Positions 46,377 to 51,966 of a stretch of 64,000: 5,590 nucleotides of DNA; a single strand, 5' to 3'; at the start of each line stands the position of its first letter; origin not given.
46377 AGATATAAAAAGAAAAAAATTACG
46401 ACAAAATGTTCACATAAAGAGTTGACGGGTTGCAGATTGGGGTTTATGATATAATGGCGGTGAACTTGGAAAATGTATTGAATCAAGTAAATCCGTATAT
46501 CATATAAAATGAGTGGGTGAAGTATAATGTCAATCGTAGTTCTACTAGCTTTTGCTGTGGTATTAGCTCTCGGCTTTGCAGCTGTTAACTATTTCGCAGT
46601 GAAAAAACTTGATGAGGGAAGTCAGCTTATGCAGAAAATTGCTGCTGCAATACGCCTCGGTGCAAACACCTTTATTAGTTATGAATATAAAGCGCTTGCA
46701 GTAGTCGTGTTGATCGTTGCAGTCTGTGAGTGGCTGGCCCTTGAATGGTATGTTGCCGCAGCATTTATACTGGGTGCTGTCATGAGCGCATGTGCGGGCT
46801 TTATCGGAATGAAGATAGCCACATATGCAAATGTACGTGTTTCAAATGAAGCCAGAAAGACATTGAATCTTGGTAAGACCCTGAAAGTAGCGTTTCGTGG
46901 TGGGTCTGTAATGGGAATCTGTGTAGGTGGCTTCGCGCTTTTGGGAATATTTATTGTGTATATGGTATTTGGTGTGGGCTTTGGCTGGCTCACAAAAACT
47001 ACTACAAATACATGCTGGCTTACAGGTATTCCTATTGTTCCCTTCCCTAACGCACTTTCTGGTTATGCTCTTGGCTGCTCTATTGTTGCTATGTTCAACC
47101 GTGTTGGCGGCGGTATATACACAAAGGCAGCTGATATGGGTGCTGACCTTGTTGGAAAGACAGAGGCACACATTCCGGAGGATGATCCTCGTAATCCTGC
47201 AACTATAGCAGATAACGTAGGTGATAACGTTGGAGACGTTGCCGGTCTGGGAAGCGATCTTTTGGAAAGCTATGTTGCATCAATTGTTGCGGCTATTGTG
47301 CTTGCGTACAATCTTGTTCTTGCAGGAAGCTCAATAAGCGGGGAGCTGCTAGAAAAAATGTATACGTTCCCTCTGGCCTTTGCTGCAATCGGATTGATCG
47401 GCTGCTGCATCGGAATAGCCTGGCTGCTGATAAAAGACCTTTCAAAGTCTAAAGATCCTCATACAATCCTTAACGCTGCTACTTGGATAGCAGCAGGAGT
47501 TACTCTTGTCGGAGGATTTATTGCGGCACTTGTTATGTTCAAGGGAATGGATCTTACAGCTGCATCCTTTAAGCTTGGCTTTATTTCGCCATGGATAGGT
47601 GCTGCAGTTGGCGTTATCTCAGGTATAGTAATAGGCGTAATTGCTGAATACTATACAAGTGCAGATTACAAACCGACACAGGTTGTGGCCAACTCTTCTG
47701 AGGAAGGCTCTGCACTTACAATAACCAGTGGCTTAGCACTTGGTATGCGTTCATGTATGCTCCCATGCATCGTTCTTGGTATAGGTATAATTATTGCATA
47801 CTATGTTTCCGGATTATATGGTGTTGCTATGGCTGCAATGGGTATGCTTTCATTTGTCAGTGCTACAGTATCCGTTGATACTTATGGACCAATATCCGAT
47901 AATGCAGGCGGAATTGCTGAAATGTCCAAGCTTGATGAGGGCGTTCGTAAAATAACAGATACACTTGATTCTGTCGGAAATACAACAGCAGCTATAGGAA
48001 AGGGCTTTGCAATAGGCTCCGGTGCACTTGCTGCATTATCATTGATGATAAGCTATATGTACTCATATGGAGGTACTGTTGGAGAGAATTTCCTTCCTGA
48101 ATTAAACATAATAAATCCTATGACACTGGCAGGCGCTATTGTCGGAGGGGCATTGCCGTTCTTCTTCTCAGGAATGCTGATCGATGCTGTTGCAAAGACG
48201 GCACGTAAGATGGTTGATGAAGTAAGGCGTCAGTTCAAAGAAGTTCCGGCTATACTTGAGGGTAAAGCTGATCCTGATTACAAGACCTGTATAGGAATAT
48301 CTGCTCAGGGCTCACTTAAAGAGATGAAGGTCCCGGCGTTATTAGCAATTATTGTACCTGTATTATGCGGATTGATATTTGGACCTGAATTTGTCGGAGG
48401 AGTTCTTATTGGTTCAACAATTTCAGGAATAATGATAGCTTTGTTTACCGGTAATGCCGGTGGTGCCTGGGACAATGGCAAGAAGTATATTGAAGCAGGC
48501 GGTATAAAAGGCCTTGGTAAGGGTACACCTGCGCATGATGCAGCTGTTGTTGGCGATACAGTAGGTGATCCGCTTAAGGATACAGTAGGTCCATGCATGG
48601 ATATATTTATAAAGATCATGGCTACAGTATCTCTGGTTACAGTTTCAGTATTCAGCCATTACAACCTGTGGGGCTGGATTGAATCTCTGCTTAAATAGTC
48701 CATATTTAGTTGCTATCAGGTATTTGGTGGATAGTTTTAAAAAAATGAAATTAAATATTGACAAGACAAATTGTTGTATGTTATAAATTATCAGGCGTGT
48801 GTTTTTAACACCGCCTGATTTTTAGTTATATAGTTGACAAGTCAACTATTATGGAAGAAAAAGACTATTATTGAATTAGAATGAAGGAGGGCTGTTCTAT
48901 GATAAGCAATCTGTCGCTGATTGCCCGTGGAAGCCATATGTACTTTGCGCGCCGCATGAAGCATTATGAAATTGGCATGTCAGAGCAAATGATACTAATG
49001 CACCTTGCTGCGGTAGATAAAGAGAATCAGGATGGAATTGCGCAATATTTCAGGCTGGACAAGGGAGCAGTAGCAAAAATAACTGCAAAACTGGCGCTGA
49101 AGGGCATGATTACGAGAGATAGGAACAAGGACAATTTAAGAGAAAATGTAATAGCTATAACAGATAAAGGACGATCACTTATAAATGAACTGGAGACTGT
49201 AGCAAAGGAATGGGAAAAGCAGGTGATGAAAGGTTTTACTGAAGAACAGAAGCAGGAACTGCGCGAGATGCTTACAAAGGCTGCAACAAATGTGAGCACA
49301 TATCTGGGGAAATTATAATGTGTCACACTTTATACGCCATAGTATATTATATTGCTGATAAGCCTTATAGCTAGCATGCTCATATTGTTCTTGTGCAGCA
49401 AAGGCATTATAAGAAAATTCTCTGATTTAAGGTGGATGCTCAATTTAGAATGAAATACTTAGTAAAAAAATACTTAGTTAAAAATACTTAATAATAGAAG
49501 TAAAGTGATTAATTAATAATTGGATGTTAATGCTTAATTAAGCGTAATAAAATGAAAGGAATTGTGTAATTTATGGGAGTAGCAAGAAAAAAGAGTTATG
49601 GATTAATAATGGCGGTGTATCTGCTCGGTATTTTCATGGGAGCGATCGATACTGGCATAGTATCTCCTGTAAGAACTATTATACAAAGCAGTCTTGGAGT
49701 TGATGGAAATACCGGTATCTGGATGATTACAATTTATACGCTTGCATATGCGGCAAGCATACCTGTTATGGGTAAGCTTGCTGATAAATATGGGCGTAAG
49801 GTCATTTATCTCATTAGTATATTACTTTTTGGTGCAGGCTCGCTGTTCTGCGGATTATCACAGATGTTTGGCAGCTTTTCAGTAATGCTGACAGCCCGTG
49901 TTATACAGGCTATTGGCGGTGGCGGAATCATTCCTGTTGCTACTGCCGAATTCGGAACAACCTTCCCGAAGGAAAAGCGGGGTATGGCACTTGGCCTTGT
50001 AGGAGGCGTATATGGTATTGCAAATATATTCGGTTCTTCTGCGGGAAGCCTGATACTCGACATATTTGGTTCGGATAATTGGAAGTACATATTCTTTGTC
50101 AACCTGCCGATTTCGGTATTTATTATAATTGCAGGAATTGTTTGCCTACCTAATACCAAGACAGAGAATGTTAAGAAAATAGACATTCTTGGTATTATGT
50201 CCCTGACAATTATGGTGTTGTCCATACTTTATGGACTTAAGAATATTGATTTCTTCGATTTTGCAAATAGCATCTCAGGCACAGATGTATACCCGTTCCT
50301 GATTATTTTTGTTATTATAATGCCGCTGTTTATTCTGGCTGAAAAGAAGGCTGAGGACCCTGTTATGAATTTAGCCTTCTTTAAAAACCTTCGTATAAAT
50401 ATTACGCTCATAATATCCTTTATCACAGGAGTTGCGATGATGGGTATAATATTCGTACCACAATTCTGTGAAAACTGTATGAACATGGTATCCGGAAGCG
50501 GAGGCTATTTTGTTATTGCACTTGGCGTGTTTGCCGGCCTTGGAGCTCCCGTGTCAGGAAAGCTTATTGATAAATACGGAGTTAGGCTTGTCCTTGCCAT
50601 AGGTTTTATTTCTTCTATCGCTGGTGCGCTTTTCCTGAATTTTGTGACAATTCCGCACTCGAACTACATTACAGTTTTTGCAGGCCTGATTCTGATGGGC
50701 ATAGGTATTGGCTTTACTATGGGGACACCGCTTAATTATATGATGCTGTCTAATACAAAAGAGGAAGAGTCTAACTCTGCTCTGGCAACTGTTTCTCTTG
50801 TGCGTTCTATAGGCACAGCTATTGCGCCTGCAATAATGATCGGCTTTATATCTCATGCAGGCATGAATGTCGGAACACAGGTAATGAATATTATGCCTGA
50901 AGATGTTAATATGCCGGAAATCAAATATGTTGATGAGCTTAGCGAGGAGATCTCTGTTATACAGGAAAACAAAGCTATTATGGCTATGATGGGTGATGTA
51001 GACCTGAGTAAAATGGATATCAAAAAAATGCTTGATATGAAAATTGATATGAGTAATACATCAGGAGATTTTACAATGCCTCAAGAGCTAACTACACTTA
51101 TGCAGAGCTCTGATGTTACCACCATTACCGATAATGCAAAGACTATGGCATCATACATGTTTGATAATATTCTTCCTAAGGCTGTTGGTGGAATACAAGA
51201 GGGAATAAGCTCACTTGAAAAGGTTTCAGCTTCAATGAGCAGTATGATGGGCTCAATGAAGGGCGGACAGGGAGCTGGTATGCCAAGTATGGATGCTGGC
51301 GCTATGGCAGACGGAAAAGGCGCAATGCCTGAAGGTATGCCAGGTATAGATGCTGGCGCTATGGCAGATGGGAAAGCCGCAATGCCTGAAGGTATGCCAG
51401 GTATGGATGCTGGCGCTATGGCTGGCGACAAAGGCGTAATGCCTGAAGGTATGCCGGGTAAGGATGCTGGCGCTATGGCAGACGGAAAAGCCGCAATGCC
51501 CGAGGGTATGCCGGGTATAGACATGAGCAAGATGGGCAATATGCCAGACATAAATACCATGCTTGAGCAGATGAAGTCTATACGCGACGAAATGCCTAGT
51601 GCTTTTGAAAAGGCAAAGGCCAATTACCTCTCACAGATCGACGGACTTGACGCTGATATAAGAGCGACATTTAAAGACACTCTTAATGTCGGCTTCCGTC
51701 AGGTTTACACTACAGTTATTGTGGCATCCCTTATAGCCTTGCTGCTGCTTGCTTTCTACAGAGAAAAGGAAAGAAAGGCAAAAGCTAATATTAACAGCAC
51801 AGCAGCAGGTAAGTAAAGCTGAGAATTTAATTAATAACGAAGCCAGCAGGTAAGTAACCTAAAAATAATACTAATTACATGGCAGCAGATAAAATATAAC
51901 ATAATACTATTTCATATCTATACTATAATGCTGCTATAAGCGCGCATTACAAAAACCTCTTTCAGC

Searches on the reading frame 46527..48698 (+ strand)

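Call 65: search_protein_families(library=pfam, proteins=[window:46527-48698:+], max_evalue=0.0001)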
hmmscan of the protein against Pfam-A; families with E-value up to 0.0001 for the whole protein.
window:46527-48698:+ (723 aa): 1 family
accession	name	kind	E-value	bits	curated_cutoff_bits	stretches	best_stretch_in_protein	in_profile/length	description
PF03030.21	H_PPase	-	1.9e-243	810.3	29.7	1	12-704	1-644/645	Inorganic H+ pyrophosphatase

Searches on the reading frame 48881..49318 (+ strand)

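Call 65: search_protein_families(library=pfam, proteins=[window:48881-49318:+], max_evalue=0.0001)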
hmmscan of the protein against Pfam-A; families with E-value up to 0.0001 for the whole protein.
window:48881-49318:+ (145 aa): 3 families
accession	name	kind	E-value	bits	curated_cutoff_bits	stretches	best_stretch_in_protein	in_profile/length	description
PF22381.2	Staph_reg_Sar_Rot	-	1e-07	32.4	27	1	25-104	6-85/85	Transcriptional regulator SarA/Rot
PF01047.28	MarR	-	2.4e-06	27.8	24.6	1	34-88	4-58/59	MarR family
PF13463.12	HTH_27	-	5.1e-05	23.9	22.2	0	34-97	4-68/68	Winged helix DNA-binding domain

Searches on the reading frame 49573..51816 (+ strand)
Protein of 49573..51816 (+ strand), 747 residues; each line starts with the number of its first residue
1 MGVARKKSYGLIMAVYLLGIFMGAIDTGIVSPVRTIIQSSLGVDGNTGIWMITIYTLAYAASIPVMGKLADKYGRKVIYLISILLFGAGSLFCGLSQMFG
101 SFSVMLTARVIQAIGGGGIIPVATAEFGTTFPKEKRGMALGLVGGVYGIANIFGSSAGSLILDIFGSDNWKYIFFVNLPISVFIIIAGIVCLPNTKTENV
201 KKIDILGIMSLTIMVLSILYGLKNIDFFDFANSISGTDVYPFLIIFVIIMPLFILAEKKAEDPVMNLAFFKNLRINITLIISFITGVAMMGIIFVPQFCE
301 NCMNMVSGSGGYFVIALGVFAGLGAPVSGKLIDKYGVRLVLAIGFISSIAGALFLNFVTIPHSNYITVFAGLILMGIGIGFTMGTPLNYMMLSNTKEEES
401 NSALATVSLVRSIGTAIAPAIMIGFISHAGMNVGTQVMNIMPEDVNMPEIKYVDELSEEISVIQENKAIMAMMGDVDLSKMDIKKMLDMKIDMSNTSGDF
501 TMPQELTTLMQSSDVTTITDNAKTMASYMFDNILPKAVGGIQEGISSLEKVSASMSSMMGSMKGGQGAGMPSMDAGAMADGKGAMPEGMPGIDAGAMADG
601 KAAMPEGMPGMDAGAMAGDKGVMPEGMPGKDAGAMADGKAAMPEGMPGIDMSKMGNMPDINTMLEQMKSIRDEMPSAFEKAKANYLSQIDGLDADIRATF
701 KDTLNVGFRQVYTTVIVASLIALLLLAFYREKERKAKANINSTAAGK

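Call 65: search_protein_families(library=pfam, proteins=[window:49573-51816:+], max_evalue=0.0001)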
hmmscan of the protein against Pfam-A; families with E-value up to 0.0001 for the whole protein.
window:49573-51816:+ (747 aa): 2 families
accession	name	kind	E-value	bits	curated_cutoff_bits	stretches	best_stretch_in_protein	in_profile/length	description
PF07690.21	MFS_1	-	8.9e-54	183.1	33.4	1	17-419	2-347/347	Major Facilitator Superfamily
PF00083.30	Sugar_tr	-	4e-12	46.2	22.3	1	17-195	7-194/452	Sugar (and other) transporter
